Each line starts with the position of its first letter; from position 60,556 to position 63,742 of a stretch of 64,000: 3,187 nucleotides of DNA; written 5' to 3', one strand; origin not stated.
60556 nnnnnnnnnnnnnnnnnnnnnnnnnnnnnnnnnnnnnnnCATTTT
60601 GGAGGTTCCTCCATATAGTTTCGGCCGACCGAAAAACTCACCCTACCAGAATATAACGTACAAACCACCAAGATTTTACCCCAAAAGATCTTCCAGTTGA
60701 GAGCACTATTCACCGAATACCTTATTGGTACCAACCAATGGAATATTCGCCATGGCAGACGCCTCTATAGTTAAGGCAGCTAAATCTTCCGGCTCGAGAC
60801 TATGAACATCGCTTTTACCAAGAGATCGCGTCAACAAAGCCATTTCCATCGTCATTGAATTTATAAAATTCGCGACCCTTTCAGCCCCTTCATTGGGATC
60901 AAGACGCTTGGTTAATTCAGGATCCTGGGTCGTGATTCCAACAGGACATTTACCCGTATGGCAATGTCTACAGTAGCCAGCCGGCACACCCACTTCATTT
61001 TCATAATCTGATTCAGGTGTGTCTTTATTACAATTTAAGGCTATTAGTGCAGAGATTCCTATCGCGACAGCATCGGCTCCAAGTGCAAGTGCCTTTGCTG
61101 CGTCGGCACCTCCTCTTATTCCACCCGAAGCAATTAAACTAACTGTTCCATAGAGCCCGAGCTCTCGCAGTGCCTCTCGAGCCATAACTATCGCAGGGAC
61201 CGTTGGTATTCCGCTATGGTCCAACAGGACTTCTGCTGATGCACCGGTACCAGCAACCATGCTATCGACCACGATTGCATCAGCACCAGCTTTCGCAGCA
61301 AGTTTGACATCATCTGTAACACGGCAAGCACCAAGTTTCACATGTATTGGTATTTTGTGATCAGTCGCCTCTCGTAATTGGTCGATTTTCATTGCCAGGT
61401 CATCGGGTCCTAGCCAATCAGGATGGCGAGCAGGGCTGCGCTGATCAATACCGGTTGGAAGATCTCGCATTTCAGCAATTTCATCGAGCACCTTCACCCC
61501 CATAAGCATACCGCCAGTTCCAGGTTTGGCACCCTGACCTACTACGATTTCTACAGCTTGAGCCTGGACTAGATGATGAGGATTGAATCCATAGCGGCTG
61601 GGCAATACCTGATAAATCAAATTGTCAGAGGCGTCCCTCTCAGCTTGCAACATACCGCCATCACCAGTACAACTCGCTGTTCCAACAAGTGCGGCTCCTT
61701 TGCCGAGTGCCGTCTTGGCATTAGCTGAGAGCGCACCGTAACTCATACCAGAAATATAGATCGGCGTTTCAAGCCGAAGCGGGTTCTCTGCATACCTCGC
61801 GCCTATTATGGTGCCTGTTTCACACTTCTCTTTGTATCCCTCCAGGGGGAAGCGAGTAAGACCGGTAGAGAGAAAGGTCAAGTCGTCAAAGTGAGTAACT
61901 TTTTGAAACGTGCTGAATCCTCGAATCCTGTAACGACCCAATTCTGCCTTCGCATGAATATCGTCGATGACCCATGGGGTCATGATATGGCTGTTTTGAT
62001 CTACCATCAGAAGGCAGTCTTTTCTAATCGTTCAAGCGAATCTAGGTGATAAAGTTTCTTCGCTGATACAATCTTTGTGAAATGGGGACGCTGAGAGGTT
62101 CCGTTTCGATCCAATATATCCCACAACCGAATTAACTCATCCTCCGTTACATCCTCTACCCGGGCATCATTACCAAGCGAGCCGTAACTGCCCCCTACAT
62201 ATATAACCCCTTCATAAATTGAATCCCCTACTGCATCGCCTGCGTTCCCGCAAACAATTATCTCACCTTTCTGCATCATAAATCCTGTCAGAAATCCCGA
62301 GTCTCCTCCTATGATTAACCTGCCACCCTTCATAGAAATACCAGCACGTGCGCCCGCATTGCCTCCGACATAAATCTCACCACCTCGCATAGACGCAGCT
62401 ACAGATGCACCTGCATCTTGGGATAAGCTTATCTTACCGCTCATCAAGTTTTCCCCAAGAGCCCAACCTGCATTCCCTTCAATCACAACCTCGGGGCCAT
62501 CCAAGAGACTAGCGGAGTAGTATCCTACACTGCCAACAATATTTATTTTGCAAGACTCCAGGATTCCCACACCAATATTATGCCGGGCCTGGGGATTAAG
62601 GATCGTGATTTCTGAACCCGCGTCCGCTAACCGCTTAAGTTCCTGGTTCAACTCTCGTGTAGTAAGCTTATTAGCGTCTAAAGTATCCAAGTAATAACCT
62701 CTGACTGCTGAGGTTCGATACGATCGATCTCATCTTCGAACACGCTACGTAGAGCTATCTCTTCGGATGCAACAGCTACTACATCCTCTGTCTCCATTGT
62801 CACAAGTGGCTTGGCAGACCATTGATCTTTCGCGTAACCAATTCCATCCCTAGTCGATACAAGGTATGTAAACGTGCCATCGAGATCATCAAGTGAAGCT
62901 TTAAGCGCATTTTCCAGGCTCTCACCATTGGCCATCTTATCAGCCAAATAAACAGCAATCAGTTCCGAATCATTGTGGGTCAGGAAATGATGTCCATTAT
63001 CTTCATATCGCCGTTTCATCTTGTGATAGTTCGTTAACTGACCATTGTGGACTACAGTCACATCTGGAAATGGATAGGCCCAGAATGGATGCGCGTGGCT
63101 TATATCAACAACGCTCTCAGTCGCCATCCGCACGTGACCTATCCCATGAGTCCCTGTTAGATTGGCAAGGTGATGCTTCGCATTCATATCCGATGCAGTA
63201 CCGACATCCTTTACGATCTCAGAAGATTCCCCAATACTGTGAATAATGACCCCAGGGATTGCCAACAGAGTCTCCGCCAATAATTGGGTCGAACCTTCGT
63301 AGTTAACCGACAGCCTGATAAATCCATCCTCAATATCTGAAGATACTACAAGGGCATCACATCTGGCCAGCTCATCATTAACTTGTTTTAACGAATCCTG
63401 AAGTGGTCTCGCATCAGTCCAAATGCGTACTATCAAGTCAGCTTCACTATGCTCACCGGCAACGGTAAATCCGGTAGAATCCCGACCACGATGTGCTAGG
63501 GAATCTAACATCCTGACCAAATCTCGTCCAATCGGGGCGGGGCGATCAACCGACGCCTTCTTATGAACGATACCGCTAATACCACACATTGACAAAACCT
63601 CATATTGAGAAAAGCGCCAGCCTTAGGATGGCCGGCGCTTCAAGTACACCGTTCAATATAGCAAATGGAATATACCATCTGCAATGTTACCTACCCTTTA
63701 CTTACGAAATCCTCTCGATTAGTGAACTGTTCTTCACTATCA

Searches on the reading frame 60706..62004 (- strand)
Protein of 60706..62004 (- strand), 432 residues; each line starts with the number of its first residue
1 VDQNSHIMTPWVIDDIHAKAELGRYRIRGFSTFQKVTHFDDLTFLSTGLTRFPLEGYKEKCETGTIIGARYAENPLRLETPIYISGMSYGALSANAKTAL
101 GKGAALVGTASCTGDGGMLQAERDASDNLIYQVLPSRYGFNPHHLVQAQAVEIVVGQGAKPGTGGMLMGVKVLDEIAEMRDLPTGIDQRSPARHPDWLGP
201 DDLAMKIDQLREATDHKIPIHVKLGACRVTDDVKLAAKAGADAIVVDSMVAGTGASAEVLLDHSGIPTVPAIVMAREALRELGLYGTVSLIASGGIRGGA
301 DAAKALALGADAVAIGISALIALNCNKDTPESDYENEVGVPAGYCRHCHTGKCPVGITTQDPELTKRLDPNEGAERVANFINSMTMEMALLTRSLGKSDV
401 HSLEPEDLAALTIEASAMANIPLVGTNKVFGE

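Call 10: search_protein_families(library=pfam, proteins=[window:60706-62004:-], max_evalue=0.001)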
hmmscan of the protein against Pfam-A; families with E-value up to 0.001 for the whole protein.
window:60706-62004:- (432 aa): 4 families
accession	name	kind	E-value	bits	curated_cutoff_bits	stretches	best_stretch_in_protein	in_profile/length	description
PF01645.23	Glu_synthase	-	4.4e-99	332.6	20.4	1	62-397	52-368/369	Conserved region in glutamate synthase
PF01070.24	FMN_dh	-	7.7e-12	45.3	24.9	1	206-325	209-311/350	FMN-dependent dehydrogenase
PF00478.31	IMPDH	-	7.3e-07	28.9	25.6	1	264-316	188-236/345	IMP dehydrogenase / GMP reductase domain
PF03060.21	NMO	-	1.8e-05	24.7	28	1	230-326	146-232/331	Nitronate monooxygenase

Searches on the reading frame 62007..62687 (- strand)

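Call 73: search_protein_families(library=pfam, proteins=[window:62007-62687:-], max_evalue=0.001)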
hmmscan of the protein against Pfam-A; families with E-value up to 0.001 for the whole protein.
window:62007-62687:- (226 aa): 1 family
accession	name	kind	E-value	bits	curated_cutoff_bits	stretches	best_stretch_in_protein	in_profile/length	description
PF01493.24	GXGXG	-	9.5e-18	64.9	32.5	1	29-179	14-177/190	GXGXG motif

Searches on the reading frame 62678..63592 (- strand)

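Call 73: search_protein_families(library=pfam, proteins=[window:62678-63592:-], max_evalue=0.001)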
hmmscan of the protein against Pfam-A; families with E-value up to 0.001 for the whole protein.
window:62678-63592:- (304 aa): 3 families
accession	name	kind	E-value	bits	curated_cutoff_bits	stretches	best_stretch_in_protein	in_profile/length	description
PF13522.11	GATase_6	-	2.4e-17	63.6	27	1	146-277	9-130/130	Glutamine amidotransferase domain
PF13537.11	GATase_7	-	7.9e-15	55.4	25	1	163-281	9-121/123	Glutamine amidotransferase domain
PF13230.11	GATase_4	-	2.4e-05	23.8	23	1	148-229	72-154/272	Glutamine amidotransferases class-II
